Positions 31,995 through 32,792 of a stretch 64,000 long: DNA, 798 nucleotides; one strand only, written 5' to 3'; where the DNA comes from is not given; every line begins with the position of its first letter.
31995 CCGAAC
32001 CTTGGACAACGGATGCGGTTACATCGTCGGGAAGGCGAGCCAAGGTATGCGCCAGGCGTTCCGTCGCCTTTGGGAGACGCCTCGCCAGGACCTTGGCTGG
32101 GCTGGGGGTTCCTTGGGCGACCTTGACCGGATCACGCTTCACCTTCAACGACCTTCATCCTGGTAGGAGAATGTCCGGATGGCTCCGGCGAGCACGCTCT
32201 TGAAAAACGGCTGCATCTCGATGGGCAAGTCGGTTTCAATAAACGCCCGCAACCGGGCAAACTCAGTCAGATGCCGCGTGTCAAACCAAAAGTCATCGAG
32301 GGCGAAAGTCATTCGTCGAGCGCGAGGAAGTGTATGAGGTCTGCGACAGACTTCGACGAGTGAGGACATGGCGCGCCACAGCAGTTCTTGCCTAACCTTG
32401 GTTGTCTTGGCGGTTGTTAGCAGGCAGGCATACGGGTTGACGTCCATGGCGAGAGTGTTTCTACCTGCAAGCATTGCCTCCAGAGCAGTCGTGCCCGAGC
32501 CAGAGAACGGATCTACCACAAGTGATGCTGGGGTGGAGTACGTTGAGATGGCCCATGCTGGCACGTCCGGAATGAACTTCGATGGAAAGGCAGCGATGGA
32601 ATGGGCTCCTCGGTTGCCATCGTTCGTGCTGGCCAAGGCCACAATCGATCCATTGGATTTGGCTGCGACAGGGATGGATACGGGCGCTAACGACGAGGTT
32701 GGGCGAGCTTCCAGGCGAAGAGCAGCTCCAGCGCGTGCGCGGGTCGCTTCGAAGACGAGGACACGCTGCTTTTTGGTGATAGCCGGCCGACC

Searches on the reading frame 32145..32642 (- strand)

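Call 3: search_protein_families(library=pfam, proteins=[window:32145-32642:-], max_evalue=1)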
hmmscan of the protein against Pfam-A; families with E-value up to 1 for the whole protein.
window:32145-32642:- (165 aa): 4 families
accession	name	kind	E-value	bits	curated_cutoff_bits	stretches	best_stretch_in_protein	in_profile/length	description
PF01555.25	N6_N4_Mtase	-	3.1e-09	37.5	26.7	1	17-74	160-217/221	DNA methylase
PF01170.24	UPF0020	-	0.00012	22.3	22.3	1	38-82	28-72/197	RMKL-like, methyltransferase domain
PF02086.21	MethyltransfD12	-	0.0023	18.2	22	1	42-93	24-75/253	D12 class N6 adenine-specific DNA methyltransferase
PF03602.21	Cons_hypoth95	-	0.13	12.3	24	1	40-79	43-83/182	Conserved hypothetical protein 95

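Call 4: search_protein_families(library=ncbifam, proteins=[window:32145-32642:-], max_evalue=1)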
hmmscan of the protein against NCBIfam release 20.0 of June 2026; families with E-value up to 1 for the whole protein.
window:32145-32642:- (165 aa): 8 families
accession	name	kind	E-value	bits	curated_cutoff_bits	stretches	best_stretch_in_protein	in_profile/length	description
NF042963.1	DUF1156_antiphage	equivalog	5.5e-06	24.8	1000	1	41-79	186-224/960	anti-phage-associated DUF1156 domain-containing protein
NF010253.0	PRK13699.1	subfamily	0.00056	19.6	244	1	32-68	157-193/226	DNA methyltransferase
NF050803.1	DnaMtaseCcrMCaul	equivalog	0.0021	17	830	1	35-83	202-250/350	adenine-specific DNA-methyltransferase CcrM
NF008572.0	PRK11524.1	equivalog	0.003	16.7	292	1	32-69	208-245/294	adenine-specific DNA-methyltransferase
NF011528.0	PRK14968.1-2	equivalog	0.0035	16.9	171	1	41-78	41-78/205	putative methyltransferase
TIGR01177.1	TIGR01177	hypoth_equivalog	0.0054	16.1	316.55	1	39-69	183-213/330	TIGR01177 family methyltransferase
NF040721.1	Trm14_Arch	equivalog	0.067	12.3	280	1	33-64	187-217/370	tRNA (guanine(6)-N2)-methyltransferase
NF011527.0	PRK14968.1-1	equivalog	0.13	12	242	1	32-107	28-106/192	putative methyltransferase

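Call 5: search_protein_families(library=padloc, proteins=[window:32145-32642:-], max_evalue=1)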
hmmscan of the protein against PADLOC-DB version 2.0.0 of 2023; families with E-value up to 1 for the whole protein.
window:32145-32642:- (165 aa): 64 families (the best 25 are shown)
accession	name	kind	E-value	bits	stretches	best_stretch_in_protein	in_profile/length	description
PDLC03322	MTase_II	-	1.3e-21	75.1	1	12-162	35-194/446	Type II methyltransferase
PDLC03364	MTase_II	-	2.8e-16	57.5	1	9-87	28-107/380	Type II methyltransferase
PDLC03380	MTase_II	-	7.9e-14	49.6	1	13-100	31-118/393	Type II methyltransferase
PDLC03362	MTase_II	-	1.1e-13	48.9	1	9-85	39-116/438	Type II methyltransferase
PDLC03351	MTase_II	-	2.4e-12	44.7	1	11-93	120-201/348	Type II methyltransferase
PDLC03239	MTase_II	-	4e-12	43.6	1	14-159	66-216/442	Type II methyltransferase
PDLC03325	MTase_II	-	2.3e-10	37.8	1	9-79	60-132/426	Type II methyltransferase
PDLC03377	MTase_II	-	3.3e-10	37.1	1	11-83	93-166/504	Type II methyltransferase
PDLC03353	MTase_II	-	4.5e-10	37.5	1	15-87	185-257/260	Type II methyltransferase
PDLC03249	MTase_II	-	7.7e-09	32.9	1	13-117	104-221/541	Type II methyltransferase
PDLC03312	MTase_II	-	1e-08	31.4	1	19-97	197-275/1344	Type II methyltransferase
PDLC03283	MTase_II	-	1.5e-08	32.3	1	17-83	212-274/352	Type II methyltransferase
PDLC03387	MTase_II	-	1.8e-08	31.9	1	11-79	211-274/289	Type II methyltransferase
PDLC03350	MTase_II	-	2.9e-08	31.5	1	18-75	233-290/312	Type II methyltransferase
PDLC03339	MTase_II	-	4.2e-08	30.3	1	36-80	227-271/399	Type II methyltransferase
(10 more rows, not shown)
